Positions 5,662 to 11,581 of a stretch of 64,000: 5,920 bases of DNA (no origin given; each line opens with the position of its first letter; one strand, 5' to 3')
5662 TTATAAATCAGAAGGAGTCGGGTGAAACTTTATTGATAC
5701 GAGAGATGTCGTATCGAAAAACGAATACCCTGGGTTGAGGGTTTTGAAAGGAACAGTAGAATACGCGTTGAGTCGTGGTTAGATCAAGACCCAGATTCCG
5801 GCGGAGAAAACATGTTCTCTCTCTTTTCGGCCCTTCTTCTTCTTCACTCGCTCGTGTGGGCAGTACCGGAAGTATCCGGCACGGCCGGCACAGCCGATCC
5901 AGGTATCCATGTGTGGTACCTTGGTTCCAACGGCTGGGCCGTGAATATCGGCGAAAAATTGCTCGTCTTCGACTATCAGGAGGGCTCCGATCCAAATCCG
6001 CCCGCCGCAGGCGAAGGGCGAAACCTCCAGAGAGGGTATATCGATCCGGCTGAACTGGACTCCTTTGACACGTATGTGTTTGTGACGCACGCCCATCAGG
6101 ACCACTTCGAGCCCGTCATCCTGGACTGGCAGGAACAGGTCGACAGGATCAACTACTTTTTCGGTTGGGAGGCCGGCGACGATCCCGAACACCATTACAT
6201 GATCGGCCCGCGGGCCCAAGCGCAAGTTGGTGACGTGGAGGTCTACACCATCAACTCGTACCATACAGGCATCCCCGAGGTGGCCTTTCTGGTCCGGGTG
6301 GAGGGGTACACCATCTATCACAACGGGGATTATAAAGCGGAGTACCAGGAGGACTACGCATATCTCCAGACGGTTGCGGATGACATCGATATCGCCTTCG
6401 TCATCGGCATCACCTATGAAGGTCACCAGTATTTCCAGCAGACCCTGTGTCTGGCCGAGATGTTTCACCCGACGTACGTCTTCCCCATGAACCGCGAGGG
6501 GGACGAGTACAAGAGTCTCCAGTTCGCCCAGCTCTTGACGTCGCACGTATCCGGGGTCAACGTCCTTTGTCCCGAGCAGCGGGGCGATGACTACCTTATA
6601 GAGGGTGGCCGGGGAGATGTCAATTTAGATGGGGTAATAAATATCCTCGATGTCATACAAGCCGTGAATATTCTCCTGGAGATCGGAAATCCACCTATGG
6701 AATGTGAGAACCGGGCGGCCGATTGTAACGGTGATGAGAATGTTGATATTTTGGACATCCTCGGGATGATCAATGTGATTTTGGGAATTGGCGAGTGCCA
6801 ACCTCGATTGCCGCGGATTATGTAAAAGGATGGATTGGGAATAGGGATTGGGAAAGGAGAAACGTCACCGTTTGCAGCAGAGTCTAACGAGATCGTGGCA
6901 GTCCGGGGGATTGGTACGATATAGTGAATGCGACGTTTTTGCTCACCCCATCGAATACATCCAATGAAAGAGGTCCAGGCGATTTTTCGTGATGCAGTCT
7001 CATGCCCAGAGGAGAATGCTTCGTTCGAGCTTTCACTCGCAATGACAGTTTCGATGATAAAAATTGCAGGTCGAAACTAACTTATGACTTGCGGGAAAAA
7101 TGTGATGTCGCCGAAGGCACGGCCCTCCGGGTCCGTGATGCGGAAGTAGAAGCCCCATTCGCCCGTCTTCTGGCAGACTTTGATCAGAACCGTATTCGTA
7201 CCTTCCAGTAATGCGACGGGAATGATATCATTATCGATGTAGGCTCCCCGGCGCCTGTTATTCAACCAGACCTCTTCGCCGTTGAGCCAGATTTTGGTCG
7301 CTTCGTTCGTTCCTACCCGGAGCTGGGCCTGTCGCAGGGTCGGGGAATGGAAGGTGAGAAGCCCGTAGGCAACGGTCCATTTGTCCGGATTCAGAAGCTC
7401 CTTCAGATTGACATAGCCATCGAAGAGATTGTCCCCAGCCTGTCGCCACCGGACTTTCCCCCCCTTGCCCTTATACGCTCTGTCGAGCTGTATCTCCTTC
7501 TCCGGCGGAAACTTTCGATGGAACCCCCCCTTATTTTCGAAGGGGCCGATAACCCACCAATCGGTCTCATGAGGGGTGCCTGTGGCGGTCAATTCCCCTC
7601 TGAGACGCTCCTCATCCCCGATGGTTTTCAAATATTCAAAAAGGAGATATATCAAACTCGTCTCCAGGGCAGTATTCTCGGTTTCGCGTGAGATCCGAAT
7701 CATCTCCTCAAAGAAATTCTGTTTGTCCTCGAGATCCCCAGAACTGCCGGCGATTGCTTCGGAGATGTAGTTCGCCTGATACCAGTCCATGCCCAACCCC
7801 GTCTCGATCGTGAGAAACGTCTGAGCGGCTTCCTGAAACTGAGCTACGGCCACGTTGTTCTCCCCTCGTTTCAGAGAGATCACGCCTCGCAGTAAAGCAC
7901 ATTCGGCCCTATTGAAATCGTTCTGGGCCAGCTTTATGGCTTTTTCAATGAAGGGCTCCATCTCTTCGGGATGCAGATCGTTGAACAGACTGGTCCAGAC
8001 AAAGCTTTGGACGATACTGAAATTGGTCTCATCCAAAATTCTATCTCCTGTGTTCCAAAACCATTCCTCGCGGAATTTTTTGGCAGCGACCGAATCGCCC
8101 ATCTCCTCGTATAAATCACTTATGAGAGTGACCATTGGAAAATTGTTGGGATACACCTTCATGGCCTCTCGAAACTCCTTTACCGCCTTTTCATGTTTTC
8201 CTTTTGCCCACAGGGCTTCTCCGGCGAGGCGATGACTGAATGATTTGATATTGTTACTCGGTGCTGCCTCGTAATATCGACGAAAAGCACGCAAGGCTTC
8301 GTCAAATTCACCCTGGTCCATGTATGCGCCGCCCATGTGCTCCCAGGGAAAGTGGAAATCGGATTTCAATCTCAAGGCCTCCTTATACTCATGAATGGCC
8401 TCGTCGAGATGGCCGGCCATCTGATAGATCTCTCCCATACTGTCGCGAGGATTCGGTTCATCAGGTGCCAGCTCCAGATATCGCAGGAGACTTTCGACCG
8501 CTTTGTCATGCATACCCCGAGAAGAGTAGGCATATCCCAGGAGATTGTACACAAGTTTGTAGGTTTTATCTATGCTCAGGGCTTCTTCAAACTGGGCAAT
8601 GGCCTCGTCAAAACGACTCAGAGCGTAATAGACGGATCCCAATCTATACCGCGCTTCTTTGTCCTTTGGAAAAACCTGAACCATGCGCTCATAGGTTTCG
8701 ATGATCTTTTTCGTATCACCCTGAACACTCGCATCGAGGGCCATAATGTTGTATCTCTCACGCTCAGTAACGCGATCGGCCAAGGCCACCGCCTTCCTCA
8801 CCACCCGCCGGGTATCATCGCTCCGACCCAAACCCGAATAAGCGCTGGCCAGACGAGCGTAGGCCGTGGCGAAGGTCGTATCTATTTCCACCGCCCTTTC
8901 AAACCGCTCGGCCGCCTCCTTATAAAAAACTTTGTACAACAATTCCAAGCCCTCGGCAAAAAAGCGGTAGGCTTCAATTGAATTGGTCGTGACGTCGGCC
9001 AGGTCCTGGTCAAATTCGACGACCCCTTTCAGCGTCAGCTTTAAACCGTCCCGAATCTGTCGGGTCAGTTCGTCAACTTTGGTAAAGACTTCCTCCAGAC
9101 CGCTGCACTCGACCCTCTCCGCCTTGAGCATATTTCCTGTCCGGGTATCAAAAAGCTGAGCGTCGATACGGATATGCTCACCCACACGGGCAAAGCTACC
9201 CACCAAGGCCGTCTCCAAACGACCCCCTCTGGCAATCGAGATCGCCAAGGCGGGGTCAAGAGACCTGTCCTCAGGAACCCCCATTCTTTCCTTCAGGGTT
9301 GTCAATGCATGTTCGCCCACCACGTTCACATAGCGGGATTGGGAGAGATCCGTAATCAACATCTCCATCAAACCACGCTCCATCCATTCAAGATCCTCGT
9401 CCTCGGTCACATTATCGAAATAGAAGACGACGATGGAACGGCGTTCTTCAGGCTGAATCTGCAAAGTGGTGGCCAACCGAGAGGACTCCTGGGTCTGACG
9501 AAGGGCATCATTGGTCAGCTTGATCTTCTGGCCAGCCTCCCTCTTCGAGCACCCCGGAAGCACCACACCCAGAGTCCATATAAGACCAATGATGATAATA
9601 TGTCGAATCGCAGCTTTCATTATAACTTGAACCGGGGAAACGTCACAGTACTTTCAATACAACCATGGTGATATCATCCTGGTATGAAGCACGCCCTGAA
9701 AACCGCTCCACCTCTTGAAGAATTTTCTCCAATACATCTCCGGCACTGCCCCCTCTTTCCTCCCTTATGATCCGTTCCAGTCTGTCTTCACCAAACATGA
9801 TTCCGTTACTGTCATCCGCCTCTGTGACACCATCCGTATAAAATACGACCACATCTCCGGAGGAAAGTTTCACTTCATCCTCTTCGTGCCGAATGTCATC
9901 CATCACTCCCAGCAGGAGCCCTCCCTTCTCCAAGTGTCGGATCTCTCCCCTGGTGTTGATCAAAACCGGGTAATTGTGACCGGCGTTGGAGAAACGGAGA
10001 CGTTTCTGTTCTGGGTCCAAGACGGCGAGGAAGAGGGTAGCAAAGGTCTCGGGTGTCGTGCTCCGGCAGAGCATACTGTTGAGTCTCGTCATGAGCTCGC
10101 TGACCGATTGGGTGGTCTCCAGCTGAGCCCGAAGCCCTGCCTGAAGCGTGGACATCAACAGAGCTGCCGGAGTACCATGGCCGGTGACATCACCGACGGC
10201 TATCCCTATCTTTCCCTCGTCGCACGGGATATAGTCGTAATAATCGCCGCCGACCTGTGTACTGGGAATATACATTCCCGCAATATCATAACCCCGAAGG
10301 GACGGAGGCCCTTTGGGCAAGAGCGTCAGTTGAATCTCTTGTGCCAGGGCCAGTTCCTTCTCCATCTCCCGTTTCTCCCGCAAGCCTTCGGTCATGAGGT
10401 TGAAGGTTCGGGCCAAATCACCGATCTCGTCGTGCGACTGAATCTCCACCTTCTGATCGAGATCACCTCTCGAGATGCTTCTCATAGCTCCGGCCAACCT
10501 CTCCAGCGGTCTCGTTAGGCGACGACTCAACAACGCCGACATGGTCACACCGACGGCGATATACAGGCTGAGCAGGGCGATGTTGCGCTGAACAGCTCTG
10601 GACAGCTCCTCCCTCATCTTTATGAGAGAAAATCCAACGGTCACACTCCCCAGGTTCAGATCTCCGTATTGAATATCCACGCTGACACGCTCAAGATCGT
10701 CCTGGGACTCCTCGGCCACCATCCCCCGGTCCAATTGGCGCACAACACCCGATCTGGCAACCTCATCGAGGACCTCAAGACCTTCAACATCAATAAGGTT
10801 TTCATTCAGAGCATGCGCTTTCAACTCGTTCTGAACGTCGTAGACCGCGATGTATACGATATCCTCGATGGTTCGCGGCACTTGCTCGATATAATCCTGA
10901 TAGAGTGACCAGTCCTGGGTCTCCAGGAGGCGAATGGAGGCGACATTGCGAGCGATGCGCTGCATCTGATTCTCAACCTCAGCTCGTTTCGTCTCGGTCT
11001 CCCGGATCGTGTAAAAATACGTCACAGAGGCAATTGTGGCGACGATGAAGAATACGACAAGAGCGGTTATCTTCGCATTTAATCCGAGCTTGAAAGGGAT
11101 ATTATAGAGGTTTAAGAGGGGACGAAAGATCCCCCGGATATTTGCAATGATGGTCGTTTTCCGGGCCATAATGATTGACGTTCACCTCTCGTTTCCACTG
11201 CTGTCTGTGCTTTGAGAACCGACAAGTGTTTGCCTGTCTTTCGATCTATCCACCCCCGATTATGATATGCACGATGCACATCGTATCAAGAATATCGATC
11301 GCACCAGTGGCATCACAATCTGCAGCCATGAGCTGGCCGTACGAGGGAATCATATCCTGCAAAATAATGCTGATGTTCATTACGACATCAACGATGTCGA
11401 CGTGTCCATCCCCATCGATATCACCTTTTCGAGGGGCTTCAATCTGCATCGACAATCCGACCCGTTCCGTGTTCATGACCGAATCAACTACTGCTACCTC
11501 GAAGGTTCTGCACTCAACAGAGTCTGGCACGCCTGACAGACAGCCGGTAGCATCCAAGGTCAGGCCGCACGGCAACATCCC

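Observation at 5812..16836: Cluster of dockerin-tagged secreted hydrolases (MBL hydrolase, M28 aminopeptidase, papain-like protease with its own cohesin-like domain)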

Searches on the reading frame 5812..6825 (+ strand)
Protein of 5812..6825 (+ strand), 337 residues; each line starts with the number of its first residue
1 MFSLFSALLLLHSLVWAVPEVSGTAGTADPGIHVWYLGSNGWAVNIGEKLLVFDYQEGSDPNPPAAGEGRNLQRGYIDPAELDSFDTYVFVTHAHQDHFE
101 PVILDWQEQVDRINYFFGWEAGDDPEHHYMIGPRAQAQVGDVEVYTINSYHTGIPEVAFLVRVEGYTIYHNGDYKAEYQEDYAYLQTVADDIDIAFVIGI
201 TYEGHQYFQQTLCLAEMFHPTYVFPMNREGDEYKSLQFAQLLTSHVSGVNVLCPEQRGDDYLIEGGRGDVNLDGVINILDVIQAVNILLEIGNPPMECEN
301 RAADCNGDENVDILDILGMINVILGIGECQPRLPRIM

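Call 3: search_protein_families(library=pfam, proteins=[window:5812-6825:+], max_evalue=0.01)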
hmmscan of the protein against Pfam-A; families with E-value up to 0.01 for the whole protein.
window:5812-6825:+ (337 aa): 2 families
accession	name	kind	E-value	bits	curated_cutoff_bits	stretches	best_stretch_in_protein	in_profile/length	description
PF00404.24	Dockerin_1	-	4e-10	40.2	22.9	2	268-324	2-57/57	Dockerin type I domain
PF13483.12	Lactamase_B_3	-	6.7e-08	33.1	24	1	34-226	2-159/160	Beta-lactamase superfamily domain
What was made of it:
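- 5812..6825 (+): MBL-fold (Lactamase_B_3) hydrolase with a signal peptide and a C-terminal dockerin (residues 268-324, about nt 6613-6783). Pfam Dockerin_1 40.2 bits, Lactamase_B_3 33.1 bits (call 3).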

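Call 74: search_protein_families(library=ncbifam, proteins=[window:5812-6825:+], max_evalue=0.001)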
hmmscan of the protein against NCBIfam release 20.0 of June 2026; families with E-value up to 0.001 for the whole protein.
window:5812-6825:+ (337 aa): 1 family
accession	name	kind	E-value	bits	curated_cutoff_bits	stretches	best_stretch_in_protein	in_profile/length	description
NF001911.0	PRK00685.1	equivalog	0.00027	20.5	144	0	150-226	121-192/228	metal-dependent hydrolase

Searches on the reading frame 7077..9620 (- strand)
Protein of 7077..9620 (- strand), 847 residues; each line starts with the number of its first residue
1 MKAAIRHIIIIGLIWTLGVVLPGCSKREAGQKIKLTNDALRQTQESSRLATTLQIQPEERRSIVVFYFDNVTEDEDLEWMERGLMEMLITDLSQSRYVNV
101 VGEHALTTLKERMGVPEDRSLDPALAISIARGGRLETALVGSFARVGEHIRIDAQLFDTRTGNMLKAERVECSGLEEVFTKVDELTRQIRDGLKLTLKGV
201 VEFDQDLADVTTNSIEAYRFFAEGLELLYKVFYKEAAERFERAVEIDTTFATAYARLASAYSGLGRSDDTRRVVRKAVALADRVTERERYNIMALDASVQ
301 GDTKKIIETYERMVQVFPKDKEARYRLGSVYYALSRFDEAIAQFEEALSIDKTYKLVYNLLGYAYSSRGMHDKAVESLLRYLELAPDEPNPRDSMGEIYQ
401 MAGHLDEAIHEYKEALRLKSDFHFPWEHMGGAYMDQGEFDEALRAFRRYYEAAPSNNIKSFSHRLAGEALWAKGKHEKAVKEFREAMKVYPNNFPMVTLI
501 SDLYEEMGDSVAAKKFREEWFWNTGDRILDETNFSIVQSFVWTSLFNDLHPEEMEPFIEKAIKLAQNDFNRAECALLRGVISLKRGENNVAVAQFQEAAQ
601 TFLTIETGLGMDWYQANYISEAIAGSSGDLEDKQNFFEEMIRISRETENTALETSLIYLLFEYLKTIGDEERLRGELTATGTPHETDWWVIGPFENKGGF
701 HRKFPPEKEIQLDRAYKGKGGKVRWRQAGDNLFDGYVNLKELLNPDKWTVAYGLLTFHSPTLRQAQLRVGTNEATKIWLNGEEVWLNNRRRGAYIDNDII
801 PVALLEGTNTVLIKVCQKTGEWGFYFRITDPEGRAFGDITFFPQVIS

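Call 3: search_protein_families(library=pfam, proteins=[window:7077-9620:-], max_evalue=0.01)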
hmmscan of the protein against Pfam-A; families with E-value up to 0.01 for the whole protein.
window:7077-9620:- (847 aa): 27 families (the best 25 are shown)
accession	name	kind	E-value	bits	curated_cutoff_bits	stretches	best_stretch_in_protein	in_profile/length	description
PF07719.23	TPR_2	-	8.7e-30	100.8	27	4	322-353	2-33/34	Tetratricopeptide repeat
PF13181.12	TPR_8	-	1.2e-28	97.2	25.7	2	322-353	2-33/34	Tetratricopeptide repeat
PF13414.12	TPR_11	-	3.5e-28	97.4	26.8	2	328-366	1-39/42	TPR repeat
PF00515.34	TPR_1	-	1.4e-27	94.7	27.8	2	322-354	2-34/34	Tetratricopeptide repeat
PF14559.12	TPR_19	-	1.4e-26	93.1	25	3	336-390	6-60/68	Tetratricopeptide repeat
PF13424.12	TPR_12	-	8.7e-24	84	30.1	4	324-386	6-76/77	Tetratricopeptide repeat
PF13428.12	TPR_14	-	6.6e-23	79.3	23.5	1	426-456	4-34/44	Tetratricopeptide repeat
PF13431.12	TPR_17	-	4.8e-20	70.5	24.4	1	344-375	2-33/34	Tetratricopeptide repeat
PF13432.12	TPR_16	-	1e-16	61.5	32.7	3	299-351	9-61/65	Tetratricopeptide repeat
PF13174.12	TPR_6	-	3.3e-13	49.8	26.3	0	322-348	1-27/33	Tetratricopeptide repeat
PF13176.12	TPR_7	-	2.6e-12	46.2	27.9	0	359-391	3-35/36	Tetratricopeptide repeat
PF13371.12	TPR_9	-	5.8e-12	45.9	35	1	300-351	8-59/73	Tetratricopeptide repeat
PF23914.1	TPR_CcmH_CycH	-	1.4e-08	35.2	42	0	234-322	67-156/158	Cytochrome c-type biogenesis protein H TPR domain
PF13374.12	TPR_10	-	1.8e-07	31.4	27.5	0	326-350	7-31/42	Tetratricopeptide repeat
PF20225.4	DUF6584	-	2.1e-07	31.6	27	0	310-340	26-56/171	Family of unknown function (DUF6584)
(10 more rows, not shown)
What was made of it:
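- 7077..9620 (-): TPR lipoprotein, 847 aa, lipobox LPGC. Last gene of the putative M28 / PP2C / TPR operon. Many TPR Pfam families (call 3).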

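Call 74: search_protein_families(library=ncbifam, proteins=[window:7077-9620:-], max_evalue=0.001)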
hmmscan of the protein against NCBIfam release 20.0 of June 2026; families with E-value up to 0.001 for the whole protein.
window:7077-9620:- (847 aa): 28 families (the best 25 are shown)
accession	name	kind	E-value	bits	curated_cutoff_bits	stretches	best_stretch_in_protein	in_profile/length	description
TIGR04510.1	mod_pep_cyc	subfamily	4.5e-45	154.5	400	2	59-390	243-571/814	putative peptide modification system cyclase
TIGR02917.1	PEP_TPR_lipo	equivalog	6.4e-26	90.5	312.2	1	230-521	478-763/899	XrtA/PEP-CTERM system TPR-repeat protein PrsT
NF040959.1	MamA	equivalog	2.2e-25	89.3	200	2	305-384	123-202/204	magnetosome protein MamA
NF033762.1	social_mot_Tgl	equivalog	1.4e-20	73.7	225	2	380-510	56-186/252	social motility TPR repeat lipoprotein Tgl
TIGR02521.1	type_IV_pilW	equivalog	3.4e-17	62.8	154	1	361-516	37-191/234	type IV pilus biogenesis/stability protein PilW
NF033758.1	gliding_GltE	equivalog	1.2e-15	57.4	225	1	236-492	71-322/411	adventurous gliding motility TPR repeat lipoprotein GltE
NF033920.0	C39_PA2778_fam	equivalog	2.3e-13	50.1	150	1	293-385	162-254/255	PA2778 family cysteine peptidase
TIGR02795.1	tol_pal_ybgF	equivalog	5.1e-13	49.7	90.1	1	433-493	12-72/119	tol-pal system protein YbgF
TIGR02552.1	LcrH_SycD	equivalog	1.3e-11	44.4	104.8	1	395-457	58-120/136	SycD/LcrH family type III secretion system chaperone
NF002725.1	PRK02603.1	equivalog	3.2e-11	43.5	143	1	324-408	38-125/173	photosystem I assembly protein Ycf3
NF047507.1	TPR_BatC_Lepto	exception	3.6e-09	36.4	175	0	306-389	43-130/214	TPR repeat-containing protein BatC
NF008391.2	PRK11189.1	equivalog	5e-09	36.1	250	0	396-488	72-161/297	lipoprotein NlpI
NF047371.1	FlcA_CTERM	equivalog_domain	1.1e-08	34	300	1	294-382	445-534/646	periplasmic flagellar collar protein FlcA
TIGR00990.1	3a0801s09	subfamily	4.4e-08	32.2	757.25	1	232-419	309-497/615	mitochondrial import receptor subunit TOM70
TIGR03939.1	PGA_TPR_OMP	equivalog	5.3e-08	31.5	366.65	1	366-460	406-501/800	poly-beta-1,6 N-acetyl-D-glucosamine export porin PgaA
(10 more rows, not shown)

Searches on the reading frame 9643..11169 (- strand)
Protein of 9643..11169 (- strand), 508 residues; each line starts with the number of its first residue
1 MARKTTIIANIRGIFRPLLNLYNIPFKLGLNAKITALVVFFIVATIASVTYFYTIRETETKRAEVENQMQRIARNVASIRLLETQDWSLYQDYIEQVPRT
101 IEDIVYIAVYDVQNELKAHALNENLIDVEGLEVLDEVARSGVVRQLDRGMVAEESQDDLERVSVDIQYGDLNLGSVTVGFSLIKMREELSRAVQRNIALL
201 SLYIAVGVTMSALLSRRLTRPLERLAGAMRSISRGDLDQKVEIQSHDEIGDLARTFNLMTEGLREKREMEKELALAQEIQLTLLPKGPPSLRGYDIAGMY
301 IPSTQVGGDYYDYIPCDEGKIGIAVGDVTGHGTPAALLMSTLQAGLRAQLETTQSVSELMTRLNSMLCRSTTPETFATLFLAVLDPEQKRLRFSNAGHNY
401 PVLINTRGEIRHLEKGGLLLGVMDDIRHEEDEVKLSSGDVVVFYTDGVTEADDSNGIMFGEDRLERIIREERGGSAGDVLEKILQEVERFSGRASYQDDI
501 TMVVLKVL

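Call 3: search_protein_families(library=pfam, proteins=[window:9643-11169:-], max_evalue=0.01)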
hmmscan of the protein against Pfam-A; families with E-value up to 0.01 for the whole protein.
window:9643-11169:- (508 aa): 2 families
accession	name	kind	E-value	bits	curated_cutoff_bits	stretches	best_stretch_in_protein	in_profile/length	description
PF07228.17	SpoIIE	-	1.5e-53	182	25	1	317-507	1-191/192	Stage II sporulation protein E (SpoIIE)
PF00672.30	HAMP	-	1.9e-18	66.9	25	1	213-265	1-53/53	HAMP domain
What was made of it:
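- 9643..11169 (-): Membrane HAMP + PP2C (SpoIIE-family) phosphatase. It is the only PP2C inside the finding's span. SpoIIE 182 bits, HAMP 66.9 bits (call 3).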

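Call 74: search_protein_families(library=ncbifam, proteins=[window:9643-11169:-], max_evalue=0.001)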
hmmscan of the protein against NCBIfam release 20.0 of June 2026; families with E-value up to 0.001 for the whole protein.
window:9643-11169:- (508 aa): 29 families (the best 25 are shown)
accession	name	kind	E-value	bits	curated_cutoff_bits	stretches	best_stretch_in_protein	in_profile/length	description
NF038263.1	prot_phos_SiaA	equivalog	5.6e-25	87.9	700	2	279-506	421-656/658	biofilm regulation protein phosphatase SiaA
NF045505.1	RR_RssB_Pseudo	equivalog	4.4e-19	68.8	700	1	216-505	102-389/394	two-component system response regulator RssB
TIGR02865.1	spore_II_E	equivalog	1e-18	66.8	490.8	1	304-507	564-763/764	stage II sporulation protein E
NF033092.0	HK_WalK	equivalog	5.7e-17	61.5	725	1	30-270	5-253/594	cell wall metabolism sensor histidine kinase WalK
NF012163.2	BaeS_SmeS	equivalog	7.1e-10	38.4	500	1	200-273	170-243/457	sensor histidine kinase efflux regulator BaeS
NF040691.1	MtrAB_MtrB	equivalog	1.5e-09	37.5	450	1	55-277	45-271/507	MtrAB system histidine kinase MtrB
NF041210.1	his_kin_PieS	equivalog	1.9e-09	37.1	850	1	157-268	130-241/474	two component system sensor histidine kinase PieS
NF047496.1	HK_LIC11548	equivalog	3.2e-09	36.1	750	1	185-268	265-349/589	LIC_11548 family sensor histidine kinase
NF053592.1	HK_near_YfiR_like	equivalog_domain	4.5e-09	36.2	194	1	172-261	130-219/223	sensor histidine kinase, YfiR-like protein-associated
NF007837.0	PRK10549.1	equivalog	1e-08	34.3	603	1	197-273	169-243/466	envelope stress sensor histidine kinase BaeS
NF008318.0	PRK11107.1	equivalog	1.6e-07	29.8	890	1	28-273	4-258/920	two-component sensor histidine kinase BarA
NF058645.1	MCPCtpMPsAe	equivalog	2.1e-07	30.1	900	1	184-261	191-274/558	methyl-accepting chemotaxis protein CtpM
NF045911.1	TCSHisKinNblS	equivalog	2.7e-07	29.3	1000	1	159-279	145-266/621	two-component system sensor histidine kinase NblS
NF007004.0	PRK09467.1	equivalog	3.1e-07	29.6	415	1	197-266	155-228/440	two-component system sensor histidine kinase EnvZ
TIGR01386.1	cztS_silS_copS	subfamily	3.5e-07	29.6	292.55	1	30-263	4-234/457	heavy metal sensor histidine kinase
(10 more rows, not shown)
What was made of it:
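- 9643..11169 (-): Weak SiaA-like match (call 74).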

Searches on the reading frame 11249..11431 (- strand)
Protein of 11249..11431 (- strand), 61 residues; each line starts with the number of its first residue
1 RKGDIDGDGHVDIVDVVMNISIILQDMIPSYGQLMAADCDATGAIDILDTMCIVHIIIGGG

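Call 9: search_protein_families(library=pfam, proteins=[window:11249-11431:-], max_evalue=10)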
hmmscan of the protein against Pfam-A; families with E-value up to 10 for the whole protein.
seq(61 aa): 4 families
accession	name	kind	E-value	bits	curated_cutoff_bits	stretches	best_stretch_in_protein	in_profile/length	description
PF00404.24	Dockerin_1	-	9e-07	29.4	22.9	1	2-53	1-52/57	Dockerin type I domain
PF01839.29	FG-GAP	-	0.1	13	22.1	1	3-14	8-19/37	FG-GAP repeat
PF00036.39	EF-hand_1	-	0.1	12.6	25.4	1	2-14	8-20/29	EF hand domain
PF13517.12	FG-GAP_3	-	0.15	13.1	26.9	1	3-14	49-60/61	FG-GAP-like repeat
